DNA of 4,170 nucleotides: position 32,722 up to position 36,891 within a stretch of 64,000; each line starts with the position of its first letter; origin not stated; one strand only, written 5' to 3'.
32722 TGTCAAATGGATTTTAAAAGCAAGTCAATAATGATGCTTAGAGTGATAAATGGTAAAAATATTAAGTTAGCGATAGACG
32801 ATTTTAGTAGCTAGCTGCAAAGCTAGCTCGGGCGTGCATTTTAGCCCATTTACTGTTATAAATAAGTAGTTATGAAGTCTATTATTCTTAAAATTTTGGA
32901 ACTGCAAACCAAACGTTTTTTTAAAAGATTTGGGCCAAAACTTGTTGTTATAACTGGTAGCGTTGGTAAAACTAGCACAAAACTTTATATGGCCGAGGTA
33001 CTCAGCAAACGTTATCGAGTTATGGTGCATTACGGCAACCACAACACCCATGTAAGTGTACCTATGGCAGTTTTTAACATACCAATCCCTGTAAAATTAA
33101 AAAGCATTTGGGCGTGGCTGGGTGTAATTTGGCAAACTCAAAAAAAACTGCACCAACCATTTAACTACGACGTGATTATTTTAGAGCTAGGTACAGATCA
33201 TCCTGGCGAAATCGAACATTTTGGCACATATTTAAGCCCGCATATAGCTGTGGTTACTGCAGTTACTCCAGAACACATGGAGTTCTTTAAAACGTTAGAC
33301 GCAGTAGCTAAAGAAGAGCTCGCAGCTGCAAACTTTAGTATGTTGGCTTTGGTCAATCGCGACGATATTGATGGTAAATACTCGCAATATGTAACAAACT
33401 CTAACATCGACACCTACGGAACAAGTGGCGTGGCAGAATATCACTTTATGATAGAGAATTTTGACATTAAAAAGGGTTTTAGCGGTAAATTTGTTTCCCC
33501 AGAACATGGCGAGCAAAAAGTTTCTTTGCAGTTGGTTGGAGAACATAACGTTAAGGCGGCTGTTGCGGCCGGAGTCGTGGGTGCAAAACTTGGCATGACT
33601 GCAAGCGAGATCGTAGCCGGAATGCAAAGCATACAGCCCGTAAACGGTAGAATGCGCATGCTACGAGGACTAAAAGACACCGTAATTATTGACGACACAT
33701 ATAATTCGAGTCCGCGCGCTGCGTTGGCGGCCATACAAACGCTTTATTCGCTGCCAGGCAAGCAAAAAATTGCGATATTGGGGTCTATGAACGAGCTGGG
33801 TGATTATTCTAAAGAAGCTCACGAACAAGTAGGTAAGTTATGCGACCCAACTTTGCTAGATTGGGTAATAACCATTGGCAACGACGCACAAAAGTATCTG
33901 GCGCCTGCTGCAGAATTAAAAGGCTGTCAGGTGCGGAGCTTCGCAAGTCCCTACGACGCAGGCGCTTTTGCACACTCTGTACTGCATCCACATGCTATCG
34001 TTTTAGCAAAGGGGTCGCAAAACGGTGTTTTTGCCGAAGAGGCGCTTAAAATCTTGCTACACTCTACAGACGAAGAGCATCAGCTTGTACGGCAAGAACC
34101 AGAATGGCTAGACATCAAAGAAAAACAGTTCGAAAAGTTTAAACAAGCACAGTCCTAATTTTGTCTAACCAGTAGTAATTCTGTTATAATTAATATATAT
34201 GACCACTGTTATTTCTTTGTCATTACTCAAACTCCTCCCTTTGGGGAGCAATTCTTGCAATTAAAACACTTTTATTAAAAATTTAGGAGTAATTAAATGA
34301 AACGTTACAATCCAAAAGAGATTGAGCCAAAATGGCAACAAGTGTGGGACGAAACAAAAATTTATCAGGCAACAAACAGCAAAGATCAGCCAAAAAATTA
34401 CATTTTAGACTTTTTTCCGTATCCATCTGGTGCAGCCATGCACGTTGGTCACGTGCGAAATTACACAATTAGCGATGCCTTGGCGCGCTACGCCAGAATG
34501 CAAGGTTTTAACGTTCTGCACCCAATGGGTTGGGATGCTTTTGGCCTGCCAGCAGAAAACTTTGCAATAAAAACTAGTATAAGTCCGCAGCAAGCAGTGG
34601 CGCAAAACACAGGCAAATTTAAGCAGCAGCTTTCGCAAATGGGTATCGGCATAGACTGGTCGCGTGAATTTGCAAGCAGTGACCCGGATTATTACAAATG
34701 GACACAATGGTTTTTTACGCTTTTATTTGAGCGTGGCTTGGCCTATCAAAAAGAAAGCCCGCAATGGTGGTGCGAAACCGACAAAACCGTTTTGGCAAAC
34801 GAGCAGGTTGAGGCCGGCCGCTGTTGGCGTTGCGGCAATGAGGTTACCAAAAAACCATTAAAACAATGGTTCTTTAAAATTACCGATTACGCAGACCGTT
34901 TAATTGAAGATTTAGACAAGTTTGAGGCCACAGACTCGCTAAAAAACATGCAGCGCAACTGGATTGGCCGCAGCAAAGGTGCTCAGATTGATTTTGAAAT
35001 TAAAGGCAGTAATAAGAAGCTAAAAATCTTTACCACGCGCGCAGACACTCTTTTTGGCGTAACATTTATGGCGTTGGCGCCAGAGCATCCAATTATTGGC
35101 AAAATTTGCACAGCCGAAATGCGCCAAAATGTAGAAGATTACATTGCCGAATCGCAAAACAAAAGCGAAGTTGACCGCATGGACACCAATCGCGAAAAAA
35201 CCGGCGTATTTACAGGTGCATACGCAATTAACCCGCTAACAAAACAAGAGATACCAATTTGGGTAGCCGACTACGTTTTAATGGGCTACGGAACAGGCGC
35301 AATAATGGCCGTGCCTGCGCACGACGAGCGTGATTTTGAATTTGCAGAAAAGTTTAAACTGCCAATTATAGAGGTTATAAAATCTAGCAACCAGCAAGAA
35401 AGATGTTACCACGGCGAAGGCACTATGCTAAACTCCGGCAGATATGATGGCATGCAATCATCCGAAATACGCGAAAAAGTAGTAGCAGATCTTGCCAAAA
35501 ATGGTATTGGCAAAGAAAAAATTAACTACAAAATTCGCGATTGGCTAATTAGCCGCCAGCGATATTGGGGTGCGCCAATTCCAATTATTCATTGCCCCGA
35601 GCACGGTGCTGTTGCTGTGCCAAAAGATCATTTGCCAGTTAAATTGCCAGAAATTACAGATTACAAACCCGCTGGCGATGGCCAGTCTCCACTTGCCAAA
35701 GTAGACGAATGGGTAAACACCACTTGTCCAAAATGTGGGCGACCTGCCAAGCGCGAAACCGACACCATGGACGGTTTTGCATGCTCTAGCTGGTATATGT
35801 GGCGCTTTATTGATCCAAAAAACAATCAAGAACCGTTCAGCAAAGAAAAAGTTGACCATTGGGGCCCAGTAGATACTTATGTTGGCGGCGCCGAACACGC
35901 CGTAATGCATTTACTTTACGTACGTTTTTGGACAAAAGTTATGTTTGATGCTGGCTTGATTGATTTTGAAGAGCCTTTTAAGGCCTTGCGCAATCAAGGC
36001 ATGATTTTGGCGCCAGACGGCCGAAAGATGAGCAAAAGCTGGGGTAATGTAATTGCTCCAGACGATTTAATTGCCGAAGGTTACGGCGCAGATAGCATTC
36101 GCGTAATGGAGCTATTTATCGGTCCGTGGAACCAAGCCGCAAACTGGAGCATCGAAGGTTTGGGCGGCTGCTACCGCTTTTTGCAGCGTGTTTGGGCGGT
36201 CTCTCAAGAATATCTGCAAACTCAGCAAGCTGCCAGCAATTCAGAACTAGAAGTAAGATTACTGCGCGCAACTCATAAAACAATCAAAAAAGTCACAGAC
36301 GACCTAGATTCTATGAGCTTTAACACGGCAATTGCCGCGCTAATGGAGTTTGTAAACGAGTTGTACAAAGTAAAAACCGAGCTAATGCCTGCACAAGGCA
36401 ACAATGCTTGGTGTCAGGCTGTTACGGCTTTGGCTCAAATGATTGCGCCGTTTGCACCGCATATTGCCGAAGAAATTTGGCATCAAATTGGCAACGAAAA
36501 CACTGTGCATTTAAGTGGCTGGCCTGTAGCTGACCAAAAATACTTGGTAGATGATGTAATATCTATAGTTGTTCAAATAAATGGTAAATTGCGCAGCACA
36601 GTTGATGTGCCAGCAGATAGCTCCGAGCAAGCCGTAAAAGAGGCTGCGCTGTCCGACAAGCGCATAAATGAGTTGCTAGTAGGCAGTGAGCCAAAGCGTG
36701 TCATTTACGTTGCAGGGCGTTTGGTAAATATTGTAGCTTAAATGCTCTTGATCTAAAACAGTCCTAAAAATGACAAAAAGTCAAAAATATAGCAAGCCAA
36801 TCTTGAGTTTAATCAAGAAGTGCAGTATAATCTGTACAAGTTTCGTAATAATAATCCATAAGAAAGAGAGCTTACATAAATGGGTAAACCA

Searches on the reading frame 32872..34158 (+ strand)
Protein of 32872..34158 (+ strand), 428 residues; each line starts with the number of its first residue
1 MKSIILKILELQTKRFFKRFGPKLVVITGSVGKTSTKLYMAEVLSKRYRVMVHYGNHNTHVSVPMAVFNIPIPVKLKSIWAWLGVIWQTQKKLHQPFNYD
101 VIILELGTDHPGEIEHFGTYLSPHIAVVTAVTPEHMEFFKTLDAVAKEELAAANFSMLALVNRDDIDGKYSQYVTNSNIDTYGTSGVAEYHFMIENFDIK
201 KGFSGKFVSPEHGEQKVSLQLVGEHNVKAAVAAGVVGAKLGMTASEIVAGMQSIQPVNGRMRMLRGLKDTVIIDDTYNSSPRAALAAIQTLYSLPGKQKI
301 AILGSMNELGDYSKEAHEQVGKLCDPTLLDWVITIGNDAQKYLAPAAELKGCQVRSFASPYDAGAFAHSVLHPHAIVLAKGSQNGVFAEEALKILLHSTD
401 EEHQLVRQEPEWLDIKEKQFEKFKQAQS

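Call 18: search_protein_families(library=ncbifam, proteins=[window:32872-34158:+], max_evalue=0.00001)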
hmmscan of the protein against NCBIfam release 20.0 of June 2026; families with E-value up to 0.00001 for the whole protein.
window:32872-34158:+ (428 aa): 18 families
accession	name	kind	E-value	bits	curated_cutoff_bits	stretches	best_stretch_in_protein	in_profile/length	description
TIGR01143.1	murF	subfamily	8.7e-69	232.5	288.6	2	98-383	125-407/418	UDP-N-acetylmuramoyl-tripeptide--D-alanyl-D-alanine ligase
NF008896.0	PRK11929.1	equivalog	7.1e-62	209.5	1023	2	99-384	656-946/965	bifunctional UDP-N-acetylmuramoyl-L-alanyl-D-glutamate--2,6-diaminopimelate ligase MurE/UDP-N-acetylmuramoyl-tripeptide--D-alanyl-D-alanine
NF008041.0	PRK10773.1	equivalog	3.1e-41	141.6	551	1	98-341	151-397/453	UDP-N-acetylmuramoyl-tripeptide--D-alanyl-D-alanine ligase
NF008897.0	PRK11930.1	equivalog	6e-29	100.6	804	1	100-387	160-446/822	bifunctional UDP-N-acetylmuramoyl-tripeptide:D-alanyl-D-alanine ligase/alanine racemase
NF010693.0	PRK14093.1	equivalog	2.4e-27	95.8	544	1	101-337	162-409/479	UDP-N-acetylmuramoylalanyl-D-glutamyl-2,6-diaminopimelate--D-alanyl-D-alanine ligase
NF001126.0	PRK00139.1-4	equivalog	2.2e-20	72.7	373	1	124-304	195-375/486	UDP-N-acetylmuramoyl-L-alanyl-D-glutamate--2,6-diaminopimelate ligase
TIGR01085.1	murE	subfamily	2.4e-18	66.3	257.3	1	124-305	179-366/472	UDP-N-acetylmuramyl-tripeptide synthetase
NF001124.0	PRK00139.1-2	equivalog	3.1e-17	62.5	476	1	124-304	200-384/500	UDP-N-acetylmuramoyl-L-alanyl-D-glutamate--2,6-diaminopimelate ligase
TIGR01082.1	murC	equivalog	7.3e-17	61.6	335.1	1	119-293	164-339/449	UDP-N-acetylmuramate--L-alanine ligase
TIGR01087.1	murD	equivalog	7e-16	58.3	211.95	1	121-358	170-394/441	UDP-N-acetylmuramoyl-L-alanine--D-glutamate ligase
NF010628.0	PRK14022.1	equivalog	1.2e-13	50.6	536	1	124-285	202-357/483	UDP-N-acetylmuramoyl-L-alanyl-D-glutamate--L-lysine ligase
NF001123.0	PRK00139.1-1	equivalog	1.8e-11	43.4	586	1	120-291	194-370/493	UDP-N-acetylmuramoyl-L-alanyl-D-glutamate--2,6-diaminopimelate ligase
NF053645.1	pMurC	equivalog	2e-11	43.3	560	1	208-280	302-376/492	pseudomurein biosynthesis peptide ligase pMurC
NF053647.1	pMurD2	equivalog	3.5e-09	36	550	0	212-282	231-301/405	pseudomurein biosynthesis peptide ligase pMurD2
NF033197.0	F430_CfbE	equivalog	4.5e-09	35.8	250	0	18-53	95-130/430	coenzyme F430 synthase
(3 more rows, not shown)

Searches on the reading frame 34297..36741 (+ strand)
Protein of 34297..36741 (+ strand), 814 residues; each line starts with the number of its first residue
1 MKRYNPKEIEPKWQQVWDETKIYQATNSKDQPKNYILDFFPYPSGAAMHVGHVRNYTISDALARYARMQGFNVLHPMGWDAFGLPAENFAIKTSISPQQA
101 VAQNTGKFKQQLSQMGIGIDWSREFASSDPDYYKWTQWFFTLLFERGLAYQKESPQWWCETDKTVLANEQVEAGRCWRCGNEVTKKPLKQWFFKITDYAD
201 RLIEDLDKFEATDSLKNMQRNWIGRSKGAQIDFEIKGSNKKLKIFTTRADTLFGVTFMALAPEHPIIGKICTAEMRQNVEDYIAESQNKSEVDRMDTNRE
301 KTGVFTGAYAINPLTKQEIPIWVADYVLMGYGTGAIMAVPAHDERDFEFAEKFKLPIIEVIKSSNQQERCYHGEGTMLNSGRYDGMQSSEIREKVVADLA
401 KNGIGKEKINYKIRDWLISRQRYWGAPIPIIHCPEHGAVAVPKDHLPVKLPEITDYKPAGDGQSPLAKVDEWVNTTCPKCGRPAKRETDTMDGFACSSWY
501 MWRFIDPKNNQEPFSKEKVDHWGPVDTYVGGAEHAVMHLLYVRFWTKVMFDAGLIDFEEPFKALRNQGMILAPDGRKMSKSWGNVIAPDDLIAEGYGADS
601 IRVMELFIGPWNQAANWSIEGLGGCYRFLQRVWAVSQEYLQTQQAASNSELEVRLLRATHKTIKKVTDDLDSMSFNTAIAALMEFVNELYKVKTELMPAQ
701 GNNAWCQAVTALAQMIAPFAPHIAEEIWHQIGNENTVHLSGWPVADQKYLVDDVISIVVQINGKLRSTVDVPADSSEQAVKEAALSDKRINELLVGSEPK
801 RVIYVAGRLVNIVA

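Call 18: search_protein_families(library=ncbifam, proteins=[window:34297-36741:+], max_evalue=0.00001)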
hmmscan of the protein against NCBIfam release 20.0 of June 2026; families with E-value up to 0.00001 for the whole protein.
window:34297-36741:+ (814 aa): 20 families
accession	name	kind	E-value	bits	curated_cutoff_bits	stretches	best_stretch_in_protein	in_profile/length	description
TIGR00396.1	leuS_bact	equivalog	0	1084.4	548.4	2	4-572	1-569/843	leucine--tRNA ligase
TIGR00422.1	valS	equivalog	3.5e-94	316.4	612.1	3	412-752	397-721/863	valine--tRNA ligase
NF009687.0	PRK13208.1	equivalog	9.6e-89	298.5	738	3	2-173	8-191/801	valine--tRNA ligase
NF008957.0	PRK12300.1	subfamily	6.1e-80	269.4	677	4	516-756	571-804/946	leucine--tRNA ligase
NF004349.1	PRK05729.1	equivalog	1.2e-75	255.3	704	3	412-779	390-738/860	valine--tRNA ligase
TIGR00392.1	ileS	equivalog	2.9e-67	227.6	621.4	2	413-754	460-815/861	isoleucine--tRNA ligase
TIGR00395.1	leuS_arch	equivalog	6.7e-65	219.6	648.5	3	518-758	567-803/938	leucine--tRNA ligase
NF000540.1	alt_ValS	exception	6.8e-47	159.9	900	2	414-766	430-781/827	valine--tRNA ligase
NF011492.0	PRK14900.1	equivalog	2.3e-43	148.3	1783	3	412-737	406-713/1044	valine--tRNA ligase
TIGR00398.1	metG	equivalog_domain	3.1e-37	128.5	336.35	2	41-182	8-145/530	methionine--tRNA ligase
NF008900.0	PRK12267.1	equivalog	4.1e-32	111.5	598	2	33-206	5-176/648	methionine--tRNA ligase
NF000258.1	MupB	exception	1.1e-31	109.5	1900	2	396-767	422-801/1033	mupirocin-resistant isoleucine--tRNA ligase MupB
NF000257.1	MupA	exception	3.3e-28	98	1900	2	412-613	433-621/1024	mupirocin-resistant isoleucine--tRNA ligase MupA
NF001100.0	PRK00133.1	equivalog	2.3e-27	95.8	587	1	40-182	13-151/676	methionine--tRNA ligase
NF040702.1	ileS_w_GNAT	exception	6.8e-21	73.6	1999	1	9-88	22-102/1100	isoleucine--tRNA ligase, N-acetyltransferase domain-containing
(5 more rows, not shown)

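Call 71: find_homologous_proteins(query=window:34297-36741:+, max_evalue=1e-50)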
Query window:34297-36741:+ (814 aa): 8000 proteins with E <= 1e-50 among 8000 candidates; the best 120 are listed.
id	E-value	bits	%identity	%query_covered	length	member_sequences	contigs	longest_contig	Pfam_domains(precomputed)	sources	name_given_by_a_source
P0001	0.0e+0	1923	100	100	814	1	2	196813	PF09334.18,PF08264.20,PF13603.13,PF00133.29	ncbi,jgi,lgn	ncbi:MAG: leucine--tRNA ligase [Candidatus Woesebacteria bacterium]|jgi:leucyl-tRNA synthetase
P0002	0.0e+0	1849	95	100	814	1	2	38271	PF09334.18,PF08264.20,PF13603.13,PF00133.29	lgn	-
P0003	0.0e+0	1654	83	100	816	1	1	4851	PF09334.18,PF08264.20,PF13603.13,PF00133.29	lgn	-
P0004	0.0e+0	1438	73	100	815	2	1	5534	PF09334.18,PF08264.20,PF13603.13,PF00133.29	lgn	-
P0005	0.0e+0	1407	-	-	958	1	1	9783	PF09334.18,PF08264.20,PF13603.13,PF00133.29,PF00293.35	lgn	-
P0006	0.0e+0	1401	71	100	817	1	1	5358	PF09334.18,PF08264.20,PF13603.13,PF00133.29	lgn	-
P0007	0.0e+0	1400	71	100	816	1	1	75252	PF09334.18,PF08264.20,PF13603.13,PF00133.29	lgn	-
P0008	0.0e+0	1399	71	100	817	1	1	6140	PF09334.18,PF08264.20,PF13603.13,PF00133.29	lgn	-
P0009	0.0e+0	1395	-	-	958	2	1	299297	PF09334.18,PF08264.20,PF13603.13,PF00133.29,PF00293.35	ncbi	-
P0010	0.0e+0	1395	-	-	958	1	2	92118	PF09334.18,PF08264.20,PF13603.13,PF00133.29,PF00293.35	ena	-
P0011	0.0e+0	1394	-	-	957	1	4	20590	PF09334.18,PF08264.20,PF13603.13,PF00133.29,PF00293.35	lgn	-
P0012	0.0e+0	1394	70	100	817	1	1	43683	PF09334.18,PF08264.20,PF13603.13,PF00133.29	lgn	-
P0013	0.0e+0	1388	70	100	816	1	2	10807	PF09334.18,PF08264.20,PF13603.13,PF00133.29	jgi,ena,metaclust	metaclust:\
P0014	0.0e+0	1385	-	-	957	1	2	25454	PF09334.18,PF08264.20,PF13603.13,PF00133.29,PF00293.35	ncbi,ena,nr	ncbi:MAG TPA: leucine--tRNA ligase [Candidatus Saccharimonadales bacterium]|nr:leucine--tRNA ligase 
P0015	0.0e+0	1383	-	-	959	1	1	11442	PF09334.18,PF08264.20,PF13603.13,PF00133.29,PF00293.35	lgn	-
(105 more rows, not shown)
